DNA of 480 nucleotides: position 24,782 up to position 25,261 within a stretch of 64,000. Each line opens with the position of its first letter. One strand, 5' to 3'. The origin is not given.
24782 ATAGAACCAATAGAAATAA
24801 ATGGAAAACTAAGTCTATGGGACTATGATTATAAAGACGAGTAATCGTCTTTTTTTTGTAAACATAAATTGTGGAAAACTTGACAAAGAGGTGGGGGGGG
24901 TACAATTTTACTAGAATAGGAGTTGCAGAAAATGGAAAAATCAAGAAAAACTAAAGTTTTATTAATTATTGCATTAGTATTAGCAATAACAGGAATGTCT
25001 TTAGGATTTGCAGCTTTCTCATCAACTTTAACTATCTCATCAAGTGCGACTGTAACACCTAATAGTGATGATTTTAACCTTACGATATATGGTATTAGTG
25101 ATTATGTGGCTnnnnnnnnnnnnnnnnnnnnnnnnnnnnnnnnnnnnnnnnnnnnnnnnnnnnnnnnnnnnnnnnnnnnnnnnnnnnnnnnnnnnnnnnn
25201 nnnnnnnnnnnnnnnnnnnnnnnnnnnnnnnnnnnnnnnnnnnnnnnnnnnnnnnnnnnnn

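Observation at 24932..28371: Two paralogous secreted proteins with TasA/camelysin-like (SipW-cognate-like) signal peptides, but no sipW in the window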

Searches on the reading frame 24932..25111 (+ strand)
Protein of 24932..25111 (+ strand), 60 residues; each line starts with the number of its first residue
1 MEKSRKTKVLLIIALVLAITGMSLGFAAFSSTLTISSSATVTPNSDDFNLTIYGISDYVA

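Call 66: search_protein_families(library=ncbifam, proteins=[window:24932-25111:+], max_evalue=10)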
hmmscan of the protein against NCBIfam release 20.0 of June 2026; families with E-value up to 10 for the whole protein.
seq(60 aa): 2 families
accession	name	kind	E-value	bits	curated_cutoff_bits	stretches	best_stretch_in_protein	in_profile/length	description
NF008424.0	PRK11253.1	equivalog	0.15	11.1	378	1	18-54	266-302/308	muramoyltetrapeptide carboxypeptidase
NF006453.0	PRK08808.1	equivalog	0.23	10.5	295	1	9-38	12-41/211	type II secretion system protein J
